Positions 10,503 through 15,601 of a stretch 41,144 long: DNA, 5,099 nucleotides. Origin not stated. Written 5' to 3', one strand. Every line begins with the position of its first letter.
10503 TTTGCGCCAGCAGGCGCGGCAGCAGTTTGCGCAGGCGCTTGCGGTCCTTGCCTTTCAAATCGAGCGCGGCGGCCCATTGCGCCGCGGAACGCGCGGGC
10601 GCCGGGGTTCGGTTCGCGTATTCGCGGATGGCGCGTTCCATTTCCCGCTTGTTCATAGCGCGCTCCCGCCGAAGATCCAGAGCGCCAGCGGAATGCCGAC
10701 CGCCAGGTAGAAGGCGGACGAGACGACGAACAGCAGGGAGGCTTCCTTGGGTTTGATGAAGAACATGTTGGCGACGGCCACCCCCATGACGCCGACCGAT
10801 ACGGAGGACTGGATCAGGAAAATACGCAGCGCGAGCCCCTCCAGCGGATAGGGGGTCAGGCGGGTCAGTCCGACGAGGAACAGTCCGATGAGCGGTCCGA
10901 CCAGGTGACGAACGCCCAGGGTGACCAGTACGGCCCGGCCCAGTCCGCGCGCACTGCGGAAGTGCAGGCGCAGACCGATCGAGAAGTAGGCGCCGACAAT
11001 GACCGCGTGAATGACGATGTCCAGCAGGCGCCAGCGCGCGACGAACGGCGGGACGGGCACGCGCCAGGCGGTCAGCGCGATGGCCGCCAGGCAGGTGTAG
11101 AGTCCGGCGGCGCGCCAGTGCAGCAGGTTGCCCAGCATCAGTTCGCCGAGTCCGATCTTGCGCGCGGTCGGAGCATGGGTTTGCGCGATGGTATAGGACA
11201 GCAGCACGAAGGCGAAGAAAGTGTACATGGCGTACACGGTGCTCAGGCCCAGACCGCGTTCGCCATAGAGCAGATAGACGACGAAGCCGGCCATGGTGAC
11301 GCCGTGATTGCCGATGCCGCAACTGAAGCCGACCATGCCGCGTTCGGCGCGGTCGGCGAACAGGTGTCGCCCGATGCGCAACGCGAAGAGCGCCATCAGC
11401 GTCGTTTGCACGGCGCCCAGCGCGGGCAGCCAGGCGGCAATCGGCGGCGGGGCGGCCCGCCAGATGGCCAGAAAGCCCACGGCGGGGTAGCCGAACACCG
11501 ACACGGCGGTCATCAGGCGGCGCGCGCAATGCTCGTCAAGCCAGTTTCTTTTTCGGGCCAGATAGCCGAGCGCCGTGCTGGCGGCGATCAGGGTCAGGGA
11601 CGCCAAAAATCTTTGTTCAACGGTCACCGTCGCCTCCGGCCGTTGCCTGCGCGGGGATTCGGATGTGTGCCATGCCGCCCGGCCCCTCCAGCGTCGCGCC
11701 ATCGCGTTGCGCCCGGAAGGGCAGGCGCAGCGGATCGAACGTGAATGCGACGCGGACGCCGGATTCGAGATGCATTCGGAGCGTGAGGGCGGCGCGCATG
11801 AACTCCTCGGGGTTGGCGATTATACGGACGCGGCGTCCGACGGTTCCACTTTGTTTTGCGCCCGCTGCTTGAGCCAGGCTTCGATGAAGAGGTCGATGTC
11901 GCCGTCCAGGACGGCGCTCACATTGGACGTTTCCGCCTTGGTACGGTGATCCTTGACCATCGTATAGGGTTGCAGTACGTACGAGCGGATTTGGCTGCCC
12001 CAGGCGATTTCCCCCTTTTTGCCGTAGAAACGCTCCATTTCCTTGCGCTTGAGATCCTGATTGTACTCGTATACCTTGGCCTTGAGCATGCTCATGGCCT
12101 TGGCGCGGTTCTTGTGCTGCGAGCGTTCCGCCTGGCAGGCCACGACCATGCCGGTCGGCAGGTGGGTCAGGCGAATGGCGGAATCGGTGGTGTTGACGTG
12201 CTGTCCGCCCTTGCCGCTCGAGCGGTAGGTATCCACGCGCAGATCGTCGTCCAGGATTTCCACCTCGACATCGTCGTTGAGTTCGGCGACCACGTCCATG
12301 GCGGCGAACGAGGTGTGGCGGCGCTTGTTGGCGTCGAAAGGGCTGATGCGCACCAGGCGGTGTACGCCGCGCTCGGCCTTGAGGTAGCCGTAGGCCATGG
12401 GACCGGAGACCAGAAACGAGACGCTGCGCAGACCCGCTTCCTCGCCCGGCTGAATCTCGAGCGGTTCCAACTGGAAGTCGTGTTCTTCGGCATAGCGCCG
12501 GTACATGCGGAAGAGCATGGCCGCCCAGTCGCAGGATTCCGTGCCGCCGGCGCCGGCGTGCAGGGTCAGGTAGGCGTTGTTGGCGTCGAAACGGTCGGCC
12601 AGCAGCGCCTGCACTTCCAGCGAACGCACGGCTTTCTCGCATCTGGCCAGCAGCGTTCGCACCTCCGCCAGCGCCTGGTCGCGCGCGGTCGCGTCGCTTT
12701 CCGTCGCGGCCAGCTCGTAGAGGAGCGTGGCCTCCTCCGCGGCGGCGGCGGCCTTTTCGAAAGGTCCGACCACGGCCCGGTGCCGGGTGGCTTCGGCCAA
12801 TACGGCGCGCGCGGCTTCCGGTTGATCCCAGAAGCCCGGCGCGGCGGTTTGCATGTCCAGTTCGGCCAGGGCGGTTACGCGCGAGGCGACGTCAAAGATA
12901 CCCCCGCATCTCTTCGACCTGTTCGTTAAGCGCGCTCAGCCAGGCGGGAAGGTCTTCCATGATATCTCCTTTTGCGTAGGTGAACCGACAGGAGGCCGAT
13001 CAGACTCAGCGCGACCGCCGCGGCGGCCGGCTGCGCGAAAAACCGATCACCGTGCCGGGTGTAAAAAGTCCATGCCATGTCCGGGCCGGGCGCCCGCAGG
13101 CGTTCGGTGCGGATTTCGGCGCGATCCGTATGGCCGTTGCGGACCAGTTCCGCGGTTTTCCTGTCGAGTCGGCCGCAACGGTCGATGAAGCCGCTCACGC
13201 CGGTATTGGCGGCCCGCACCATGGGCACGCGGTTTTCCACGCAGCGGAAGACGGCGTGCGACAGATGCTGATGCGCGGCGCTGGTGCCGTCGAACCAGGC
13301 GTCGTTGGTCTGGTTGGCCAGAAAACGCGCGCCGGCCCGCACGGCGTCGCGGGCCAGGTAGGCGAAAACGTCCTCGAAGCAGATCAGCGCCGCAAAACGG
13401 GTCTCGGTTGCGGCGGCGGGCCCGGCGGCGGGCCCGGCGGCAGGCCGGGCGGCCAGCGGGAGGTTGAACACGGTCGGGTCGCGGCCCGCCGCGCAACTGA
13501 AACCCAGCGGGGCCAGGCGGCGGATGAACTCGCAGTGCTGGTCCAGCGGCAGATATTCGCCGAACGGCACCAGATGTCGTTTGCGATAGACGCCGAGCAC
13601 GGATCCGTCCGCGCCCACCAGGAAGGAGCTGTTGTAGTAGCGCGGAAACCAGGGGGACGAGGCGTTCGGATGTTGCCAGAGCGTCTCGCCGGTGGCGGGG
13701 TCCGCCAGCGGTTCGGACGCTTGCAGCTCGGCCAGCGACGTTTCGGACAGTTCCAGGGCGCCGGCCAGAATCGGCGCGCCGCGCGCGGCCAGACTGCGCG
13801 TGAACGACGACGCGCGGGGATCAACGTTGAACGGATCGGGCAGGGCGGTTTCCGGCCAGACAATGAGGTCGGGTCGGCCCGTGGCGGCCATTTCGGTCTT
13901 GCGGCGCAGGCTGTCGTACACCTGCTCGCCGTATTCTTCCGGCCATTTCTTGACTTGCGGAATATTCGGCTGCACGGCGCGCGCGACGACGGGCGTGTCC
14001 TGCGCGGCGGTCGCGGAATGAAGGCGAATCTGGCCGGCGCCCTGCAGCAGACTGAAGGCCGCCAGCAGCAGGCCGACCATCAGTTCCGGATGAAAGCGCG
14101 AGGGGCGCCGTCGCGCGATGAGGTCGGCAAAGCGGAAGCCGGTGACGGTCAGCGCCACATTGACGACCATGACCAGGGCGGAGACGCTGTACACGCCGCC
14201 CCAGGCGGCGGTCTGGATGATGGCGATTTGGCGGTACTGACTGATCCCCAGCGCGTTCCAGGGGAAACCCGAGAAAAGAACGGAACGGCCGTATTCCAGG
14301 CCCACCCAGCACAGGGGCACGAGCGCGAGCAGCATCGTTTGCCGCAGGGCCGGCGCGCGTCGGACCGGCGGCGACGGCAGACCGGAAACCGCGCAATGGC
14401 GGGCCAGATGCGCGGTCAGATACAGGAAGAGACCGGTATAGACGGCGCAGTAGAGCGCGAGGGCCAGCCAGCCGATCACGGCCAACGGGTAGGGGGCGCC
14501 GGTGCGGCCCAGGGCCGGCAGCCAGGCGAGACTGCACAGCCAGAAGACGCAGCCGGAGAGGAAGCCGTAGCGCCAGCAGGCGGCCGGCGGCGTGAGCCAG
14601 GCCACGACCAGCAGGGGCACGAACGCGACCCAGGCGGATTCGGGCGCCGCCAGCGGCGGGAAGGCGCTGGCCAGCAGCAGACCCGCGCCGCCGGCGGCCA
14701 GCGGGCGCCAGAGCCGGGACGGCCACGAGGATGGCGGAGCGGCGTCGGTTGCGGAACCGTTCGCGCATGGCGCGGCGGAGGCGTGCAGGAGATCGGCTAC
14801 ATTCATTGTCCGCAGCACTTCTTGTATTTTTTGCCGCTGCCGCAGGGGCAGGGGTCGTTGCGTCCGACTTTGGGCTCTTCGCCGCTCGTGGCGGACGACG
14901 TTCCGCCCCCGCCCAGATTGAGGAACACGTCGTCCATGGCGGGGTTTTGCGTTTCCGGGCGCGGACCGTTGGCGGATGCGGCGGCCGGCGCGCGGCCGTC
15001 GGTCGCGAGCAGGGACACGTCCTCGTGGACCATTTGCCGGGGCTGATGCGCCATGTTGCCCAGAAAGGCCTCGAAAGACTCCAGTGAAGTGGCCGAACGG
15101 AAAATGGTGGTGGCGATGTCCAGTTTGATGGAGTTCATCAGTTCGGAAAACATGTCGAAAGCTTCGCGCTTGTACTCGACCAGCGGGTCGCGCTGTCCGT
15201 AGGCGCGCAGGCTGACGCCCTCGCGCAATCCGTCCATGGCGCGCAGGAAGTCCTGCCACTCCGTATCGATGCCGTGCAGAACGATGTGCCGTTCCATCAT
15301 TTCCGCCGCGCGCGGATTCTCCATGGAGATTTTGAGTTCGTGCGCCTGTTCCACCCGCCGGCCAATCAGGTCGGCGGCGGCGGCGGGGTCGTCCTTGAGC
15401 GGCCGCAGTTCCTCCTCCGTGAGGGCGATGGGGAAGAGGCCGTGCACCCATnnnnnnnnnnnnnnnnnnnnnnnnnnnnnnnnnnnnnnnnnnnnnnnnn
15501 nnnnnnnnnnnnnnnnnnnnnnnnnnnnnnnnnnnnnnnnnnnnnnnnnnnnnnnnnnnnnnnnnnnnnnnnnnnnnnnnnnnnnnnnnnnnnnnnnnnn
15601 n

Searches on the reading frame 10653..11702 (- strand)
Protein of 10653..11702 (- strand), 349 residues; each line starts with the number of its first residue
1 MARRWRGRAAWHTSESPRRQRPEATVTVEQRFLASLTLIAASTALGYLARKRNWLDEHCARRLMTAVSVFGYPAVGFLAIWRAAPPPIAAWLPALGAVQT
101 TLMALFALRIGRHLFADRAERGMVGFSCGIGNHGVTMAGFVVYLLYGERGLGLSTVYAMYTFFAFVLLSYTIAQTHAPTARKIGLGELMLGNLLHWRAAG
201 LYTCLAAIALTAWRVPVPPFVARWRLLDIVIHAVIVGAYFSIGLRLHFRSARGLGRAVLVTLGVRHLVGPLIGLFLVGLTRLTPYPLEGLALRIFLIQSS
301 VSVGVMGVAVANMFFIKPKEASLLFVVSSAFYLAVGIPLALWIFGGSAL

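Call 39: search_protein_families(library=pfam, proteins=[window:10653-11702:-], max_evalue=0.001)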
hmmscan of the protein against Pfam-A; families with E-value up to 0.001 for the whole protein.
window:10653-11702:- (349 aa): 1 family
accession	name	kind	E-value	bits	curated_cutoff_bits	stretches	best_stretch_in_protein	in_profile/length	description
PF03547.23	Mem_trans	-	1.2e-06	27.9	25.7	1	43-172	13-144/343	Membrane transport protein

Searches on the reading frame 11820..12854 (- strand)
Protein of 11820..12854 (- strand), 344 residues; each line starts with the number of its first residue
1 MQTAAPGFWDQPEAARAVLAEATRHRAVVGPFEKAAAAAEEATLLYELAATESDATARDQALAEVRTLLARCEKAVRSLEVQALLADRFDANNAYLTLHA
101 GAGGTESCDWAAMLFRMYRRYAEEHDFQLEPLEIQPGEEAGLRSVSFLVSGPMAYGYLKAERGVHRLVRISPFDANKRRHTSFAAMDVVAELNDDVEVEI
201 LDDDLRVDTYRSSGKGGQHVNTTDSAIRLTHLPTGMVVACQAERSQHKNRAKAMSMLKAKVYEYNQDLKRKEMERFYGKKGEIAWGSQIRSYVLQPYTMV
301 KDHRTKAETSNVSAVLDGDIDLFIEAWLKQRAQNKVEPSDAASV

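Call 39: search_protein_families(library=pfam, proteins=[window:11820-12854:-], max_evalue=0.001)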
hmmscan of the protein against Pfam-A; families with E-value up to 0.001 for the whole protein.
window:11820-12854:- (344 aa): 2 families
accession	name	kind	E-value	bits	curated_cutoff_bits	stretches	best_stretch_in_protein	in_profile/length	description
PF03462.23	PCRF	-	2e-50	171.7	24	1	2-185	11-193/194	PCRF domain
PF00472.26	RF-1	-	6.1e-43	145.9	35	1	194-304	1-116/116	RF-1 domain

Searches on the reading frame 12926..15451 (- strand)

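Call 39: search_protein_families(library=pfam, proteins=[window:12926-15451:-], max_evalue=0.001)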
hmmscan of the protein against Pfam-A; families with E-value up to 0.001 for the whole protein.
window:12926-15451:- (841 aa): 2 families
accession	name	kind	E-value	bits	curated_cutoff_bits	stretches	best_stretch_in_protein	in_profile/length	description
PF20154.4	LNT_N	-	2.9e-30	106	27.1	1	256-433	1-159/159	Apolipoprotein N-acyltransferase N-terminal domain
PF00795.27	CN_hydrolase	-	4.2e-18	66.1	23.2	1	510-753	27-212/256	Carbon-nitrogen hydrolase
